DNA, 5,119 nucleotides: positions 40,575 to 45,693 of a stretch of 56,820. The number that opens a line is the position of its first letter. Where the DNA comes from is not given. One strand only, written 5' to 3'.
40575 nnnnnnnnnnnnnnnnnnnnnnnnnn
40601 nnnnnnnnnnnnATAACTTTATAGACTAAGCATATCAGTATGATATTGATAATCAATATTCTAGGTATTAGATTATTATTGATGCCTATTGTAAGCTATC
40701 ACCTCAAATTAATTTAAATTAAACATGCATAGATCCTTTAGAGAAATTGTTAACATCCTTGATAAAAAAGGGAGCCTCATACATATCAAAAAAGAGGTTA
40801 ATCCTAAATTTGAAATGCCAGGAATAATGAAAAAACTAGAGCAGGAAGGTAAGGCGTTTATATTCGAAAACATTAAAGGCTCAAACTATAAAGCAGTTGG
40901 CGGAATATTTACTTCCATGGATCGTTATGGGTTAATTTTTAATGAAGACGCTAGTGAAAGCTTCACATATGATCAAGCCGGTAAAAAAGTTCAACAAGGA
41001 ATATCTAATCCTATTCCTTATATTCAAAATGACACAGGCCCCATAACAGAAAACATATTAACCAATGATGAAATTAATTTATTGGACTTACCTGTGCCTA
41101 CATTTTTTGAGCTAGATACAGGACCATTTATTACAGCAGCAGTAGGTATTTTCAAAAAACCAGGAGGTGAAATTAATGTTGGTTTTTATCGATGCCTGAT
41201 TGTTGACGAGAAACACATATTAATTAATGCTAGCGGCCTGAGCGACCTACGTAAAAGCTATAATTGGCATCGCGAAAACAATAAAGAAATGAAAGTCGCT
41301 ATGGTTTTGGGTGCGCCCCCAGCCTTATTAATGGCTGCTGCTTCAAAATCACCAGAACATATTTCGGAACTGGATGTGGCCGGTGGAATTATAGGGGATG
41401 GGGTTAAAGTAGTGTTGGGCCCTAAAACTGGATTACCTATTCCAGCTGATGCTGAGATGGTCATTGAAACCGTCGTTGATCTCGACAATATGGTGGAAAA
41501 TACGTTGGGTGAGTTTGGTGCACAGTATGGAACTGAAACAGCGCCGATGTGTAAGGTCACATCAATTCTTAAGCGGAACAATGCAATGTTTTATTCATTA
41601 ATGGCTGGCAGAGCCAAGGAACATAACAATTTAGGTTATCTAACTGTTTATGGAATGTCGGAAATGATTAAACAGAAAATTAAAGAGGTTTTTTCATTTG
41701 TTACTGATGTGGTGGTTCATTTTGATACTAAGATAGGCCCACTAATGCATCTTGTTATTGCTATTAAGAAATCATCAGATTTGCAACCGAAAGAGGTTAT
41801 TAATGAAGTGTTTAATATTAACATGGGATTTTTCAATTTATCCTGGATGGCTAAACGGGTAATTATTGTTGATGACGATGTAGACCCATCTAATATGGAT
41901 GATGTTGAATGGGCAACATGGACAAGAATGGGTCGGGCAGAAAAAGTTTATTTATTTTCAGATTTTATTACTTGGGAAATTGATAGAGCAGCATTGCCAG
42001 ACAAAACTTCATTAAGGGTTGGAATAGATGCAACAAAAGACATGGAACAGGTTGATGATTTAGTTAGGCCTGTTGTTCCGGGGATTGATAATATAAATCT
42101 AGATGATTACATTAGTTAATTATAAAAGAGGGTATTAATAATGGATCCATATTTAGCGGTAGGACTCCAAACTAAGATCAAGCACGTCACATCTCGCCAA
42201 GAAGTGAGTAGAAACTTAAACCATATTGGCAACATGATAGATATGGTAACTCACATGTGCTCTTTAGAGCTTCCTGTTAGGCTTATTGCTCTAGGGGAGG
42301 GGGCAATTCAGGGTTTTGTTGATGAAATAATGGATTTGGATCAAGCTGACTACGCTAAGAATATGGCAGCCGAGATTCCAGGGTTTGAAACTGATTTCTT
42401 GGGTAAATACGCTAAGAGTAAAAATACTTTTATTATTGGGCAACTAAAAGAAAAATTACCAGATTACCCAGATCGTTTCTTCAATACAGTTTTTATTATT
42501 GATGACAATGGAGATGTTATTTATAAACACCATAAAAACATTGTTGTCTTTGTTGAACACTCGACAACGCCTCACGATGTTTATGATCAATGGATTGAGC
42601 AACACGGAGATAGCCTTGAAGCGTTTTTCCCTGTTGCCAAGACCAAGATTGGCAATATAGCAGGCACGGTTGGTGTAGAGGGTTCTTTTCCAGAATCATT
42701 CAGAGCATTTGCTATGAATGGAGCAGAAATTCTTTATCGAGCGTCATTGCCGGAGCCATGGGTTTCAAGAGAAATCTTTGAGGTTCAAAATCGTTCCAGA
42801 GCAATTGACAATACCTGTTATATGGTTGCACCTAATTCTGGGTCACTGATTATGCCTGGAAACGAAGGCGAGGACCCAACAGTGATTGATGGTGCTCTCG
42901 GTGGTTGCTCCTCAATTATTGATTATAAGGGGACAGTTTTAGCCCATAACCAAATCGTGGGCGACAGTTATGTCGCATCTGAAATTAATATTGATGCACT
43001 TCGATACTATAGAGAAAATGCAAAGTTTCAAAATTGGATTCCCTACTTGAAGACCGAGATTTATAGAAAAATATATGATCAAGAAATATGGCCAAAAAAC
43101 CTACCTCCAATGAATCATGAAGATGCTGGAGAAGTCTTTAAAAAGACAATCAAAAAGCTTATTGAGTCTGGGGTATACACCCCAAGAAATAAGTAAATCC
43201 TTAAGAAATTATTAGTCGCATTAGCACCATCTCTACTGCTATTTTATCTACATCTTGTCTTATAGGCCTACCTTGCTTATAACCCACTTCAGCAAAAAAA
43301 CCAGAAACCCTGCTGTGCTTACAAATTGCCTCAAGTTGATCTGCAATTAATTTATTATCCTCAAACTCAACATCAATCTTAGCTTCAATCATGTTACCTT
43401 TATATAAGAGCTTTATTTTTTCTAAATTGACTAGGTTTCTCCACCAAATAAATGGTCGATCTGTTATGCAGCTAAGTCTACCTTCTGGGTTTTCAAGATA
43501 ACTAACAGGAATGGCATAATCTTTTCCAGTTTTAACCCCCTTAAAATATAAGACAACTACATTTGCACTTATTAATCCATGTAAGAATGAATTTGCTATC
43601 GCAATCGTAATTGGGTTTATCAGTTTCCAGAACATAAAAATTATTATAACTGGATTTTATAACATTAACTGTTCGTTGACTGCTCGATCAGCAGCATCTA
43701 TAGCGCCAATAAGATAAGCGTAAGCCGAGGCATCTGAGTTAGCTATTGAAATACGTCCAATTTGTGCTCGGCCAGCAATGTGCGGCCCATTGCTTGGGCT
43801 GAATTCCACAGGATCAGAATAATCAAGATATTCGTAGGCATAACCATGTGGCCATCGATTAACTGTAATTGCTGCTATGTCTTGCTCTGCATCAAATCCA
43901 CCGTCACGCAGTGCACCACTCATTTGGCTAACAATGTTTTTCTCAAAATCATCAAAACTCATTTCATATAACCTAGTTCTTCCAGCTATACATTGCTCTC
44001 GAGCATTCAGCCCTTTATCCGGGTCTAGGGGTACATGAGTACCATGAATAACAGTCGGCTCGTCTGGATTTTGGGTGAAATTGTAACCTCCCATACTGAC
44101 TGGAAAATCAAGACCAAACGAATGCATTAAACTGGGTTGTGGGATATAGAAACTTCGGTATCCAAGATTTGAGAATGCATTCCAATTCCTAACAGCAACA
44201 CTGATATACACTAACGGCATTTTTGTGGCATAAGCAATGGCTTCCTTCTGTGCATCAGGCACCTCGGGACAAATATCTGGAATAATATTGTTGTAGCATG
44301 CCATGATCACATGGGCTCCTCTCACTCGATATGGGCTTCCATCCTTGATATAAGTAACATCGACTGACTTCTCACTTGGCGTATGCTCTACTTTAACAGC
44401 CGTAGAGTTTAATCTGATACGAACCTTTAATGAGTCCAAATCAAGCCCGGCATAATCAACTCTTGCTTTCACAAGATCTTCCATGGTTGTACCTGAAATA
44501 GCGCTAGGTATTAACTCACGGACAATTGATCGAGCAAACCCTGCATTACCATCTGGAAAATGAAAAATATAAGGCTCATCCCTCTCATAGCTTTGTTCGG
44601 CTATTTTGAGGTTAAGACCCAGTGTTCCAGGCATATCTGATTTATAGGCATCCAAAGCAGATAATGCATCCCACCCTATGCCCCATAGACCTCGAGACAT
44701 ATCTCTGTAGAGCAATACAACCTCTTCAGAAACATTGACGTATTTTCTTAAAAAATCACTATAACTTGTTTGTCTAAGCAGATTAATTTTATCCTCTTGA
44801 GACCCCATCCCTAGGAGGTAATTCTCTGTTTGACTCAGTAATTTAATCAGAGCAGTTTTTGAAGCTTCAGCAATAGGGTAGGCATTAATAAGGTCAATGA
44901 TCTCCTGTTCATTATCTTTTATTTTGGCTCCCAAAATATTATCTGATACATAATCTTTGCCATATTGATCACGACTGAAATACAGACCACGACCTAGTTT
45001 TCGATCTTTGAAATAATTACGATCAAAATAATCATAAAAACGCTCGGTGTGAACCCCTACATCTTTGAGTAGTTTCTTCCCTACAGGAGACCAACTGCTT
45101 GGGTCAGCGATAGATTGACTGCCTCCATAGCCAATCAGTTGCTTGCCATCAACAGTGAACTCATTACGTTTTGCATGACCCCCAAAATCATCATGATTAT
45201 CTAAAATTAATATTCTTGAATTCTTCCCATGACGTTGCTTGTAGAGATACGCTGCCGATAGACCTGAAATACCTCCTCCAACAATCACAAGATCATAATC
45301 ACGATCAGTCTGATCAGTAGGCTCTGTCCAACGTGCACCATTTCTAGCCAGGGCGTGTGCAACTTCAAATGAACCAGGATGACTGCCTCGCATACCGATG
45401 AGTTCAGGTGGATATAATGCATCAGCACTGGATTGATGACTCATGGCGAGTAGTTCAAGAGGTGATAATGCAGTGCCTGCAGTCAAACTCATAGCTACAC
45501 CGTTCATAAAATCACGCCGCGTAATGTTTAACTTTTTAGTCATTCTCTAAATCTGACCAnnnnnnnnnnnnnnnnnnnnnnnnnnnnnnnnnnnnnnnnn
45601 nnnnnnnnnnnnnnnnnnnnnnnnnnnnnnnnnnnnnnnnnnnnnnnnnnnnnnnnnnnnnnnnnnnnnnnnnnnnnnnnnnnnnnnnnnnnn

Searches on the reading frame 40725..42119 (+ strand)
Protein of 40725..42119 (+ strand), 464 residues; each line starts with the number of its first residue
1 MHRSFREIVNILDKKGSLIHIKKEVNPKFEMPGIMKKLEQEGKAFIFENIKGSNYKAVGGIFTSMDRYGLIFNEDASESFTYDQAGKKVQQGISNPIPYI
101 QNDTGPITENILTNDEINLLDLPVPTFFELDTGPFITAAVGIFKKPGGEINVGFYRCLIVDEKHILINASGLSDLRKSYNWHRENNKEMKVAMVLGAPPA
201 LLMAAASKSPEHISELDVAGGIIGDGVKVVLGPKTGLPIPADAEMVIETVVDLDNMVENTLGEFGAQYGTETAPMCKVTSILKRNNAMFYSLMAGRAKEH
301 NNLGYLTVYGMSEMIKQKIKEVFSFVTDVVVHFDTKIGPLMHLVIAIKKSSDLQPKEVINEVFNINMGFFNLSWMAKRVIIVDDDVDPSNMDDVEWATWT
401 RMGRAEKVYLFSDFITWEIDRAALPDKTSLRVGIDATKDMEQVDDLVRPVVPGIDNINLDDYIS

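Call 9: search_protein_families(library=pfam, proteins=[window:40725-42119:+], max_evalue=0.001)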
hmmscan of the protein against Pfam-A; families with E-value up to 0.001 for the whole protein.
window:40725-42119:+ (464 aa): 3 families
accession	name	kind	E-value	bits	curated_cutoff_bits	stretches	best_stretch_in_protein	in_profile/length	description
PF01977.22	UbiD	-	3.2e-45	154.3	23.3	1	101-296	4-205/206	3-octaprenyl-4-hydroxybenzoate carboxy-lyase Rift-related domain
PF20695.2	UbiD_N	-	3.6e-16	59.5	24.3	1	10-79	2-70/78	3-octaprenyl-4-hydroxybenzoate carboxy-lyase N-terminal domain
PF20696.2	UbiD_C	-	4.5e-15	56.2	24.2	1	316-436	13-127/127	3-octaprenyl-4-hydroxybenzoate carboxy-lyase C-terminal domain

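Call 72: search_solved_structures(query=window:40725-42119:+, max_evalue=1e-10)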
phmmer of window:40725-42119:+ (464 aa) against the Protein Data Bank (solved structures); distinct sequences matched with E-value up to 1e-10: 40.
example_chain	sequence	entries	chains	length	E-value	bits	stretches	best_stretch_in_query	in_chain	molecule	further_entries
6h6x_B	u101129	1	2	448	3.4e-40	141.3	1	2-463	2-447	3-polyprenyl-4-hydroxybenzoate decarboxylase and related decarboxylases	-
6h6v_A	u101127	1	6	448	4.1e-40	141.1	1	2-463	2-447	3-polyprenyl-4-hydroxybenzoate decarboxylase and related decarboxylases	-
7p9q_A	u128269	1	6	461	1e-32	116.7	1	1-440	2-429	AnInD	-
7ae4_A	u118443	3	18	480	4.2e-30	108.1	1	2-438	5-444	Phenolic acid decarboxylase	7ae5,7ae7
7pda_A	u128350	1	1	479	7.8e-30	107.2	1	22-286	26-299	UbiD family decarboxylase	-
9gqr_A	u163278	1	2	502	1e-29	106.8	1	4-415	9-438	decarboxylase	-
7nf0_A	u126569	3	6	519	3.7e-29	105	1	2-413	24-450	Ferulic acid decarboxylase 1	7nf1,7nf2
7nf4_A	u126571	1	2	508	7e-29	104.1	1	2-413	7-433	Ferulic acid decarboxylase 1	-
7nf3_A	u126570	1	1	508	8.2e-29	103.8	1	2-413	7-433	Ferulic acid decarboxylase 1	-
8oeo_A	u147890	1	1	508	2.5e-28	102.2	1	2-413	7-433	Ferulic acid decarboxylase 1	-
8oed_A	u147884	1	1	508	2.8e-28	102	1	2-413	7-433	Ferulic acid decarboxylase 1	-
4za4_A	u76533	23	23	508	3.5e-28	101.8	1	2-413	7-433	Fdc1 | Putative uncharacterized protein An03g06590 | A niger Fdc1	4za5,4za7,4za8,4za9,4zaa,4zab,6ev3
8crd_A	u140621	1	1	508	3.5e-28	101.8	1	2-413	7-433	Ferulic acid decarboxylase 1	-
2idb_A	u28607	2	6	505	3.5e-28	101.7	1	105-439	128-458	3-octaprenyl-4-hydroxybenzoate carboxy-lyase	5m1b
6r30_A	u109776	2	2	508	3.8e-28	101.6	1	2-413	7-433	Ferulic acid decarboxylase 1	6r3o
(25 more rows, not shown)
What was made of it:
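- The UbiD's best PDB hit is 6h6x/6h6v, which I recall as the furan-dicarboxylate decarboxylase HmfF, followed by AnInD (call 72).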

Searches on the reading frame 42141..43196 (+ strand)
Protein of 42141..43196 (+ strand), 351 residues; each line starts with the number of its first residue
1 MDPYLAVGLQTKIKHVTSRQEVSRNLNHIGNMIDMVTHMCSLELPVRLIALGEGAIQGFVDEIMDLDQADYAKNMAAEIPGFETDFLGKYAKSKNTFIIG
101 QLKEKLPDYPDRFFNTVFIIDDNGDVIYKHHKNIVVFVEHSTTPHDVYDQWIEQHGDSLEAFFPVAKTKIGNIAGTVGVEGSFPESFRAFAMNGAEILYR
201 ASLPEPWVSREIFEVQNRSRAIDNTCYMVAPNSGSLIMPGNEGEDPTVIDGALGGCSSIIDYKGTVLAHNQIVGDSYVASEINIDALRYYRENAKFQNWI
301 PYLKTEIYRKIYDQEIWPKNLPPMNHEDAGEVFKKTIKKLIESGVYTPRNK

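Call 9: search_protein_families(library=pfam, proteins=[window:42141-43196:+], max_evalue=0.001)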
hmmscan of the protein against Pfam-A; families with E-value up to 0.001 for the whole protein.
window:42141-43196:+ (351 aa): 1 family
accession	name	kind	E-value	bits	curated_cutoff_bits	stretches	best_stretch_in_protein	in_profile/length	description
PF00795.27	CN_hydrolase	-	8.2e-23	81.5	23.2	1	22-289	14-253/256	Carbon-nitrogen hydrolase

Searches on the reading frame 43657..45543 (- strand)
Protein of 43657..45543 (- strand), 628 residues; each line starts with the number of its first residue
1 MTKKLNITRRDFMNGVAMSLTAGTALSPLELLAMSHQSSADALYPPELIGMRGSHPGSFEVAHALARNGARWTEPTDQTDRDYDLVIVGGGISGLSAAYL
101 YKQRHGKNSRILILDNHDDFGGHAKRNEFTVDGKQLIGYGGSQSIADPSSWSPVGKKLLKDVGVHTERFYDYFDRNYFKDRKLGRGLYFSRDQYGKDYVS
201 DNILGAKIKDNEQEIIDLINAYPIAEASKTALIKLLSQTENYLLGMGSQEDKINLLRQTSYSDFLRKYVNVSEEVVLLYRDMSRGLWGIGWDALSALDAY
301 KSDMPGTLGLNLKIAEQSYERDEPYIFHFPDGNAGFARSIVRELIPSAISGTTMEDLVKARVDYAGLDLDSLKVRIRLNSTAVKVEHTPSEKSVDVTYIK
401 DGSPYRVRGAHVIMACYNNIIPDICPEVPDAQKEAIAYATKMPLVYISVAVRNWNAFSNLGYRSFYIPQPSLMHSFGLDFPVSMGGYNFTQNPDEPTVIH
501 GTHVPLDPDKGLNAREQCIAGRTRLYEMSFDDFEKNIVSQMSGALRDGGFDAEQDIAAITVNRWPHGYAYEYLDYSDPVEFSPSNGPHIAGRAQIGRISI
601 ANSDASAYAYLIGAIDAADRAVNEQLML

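Call 3: search_protein_families(library=pfam, proteins=[window:43657-45543:-], max_evalue=0.01)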
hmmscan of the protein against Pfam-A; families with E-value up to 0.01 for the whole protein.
window:43657-45543:- (628 aa): 5 families
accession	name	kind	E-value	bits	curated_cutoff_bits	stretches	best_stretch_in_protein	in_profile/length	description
PF13450.12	NAD_binding_8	-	4.3e-11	43.4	21.9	1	87-141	1-49/68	NAD(P)-binding Rossmann-like domain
PF01266.30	DAO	-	3.2e-06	27.4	27.9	1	84-127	1-42/353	FAD dependent oxidoreductase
PF01946.23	Thi4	-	0.00078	19.2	26.2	1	83-123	18-56/235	Thi4 family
PF00890.30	FAD_binding_2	-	0.0041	16.8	20.4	1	84-124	1-38/414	FAD binding domain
PF06100.17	MCRA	-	0.0078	15.6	23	0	86-130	5-50/495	MCRA family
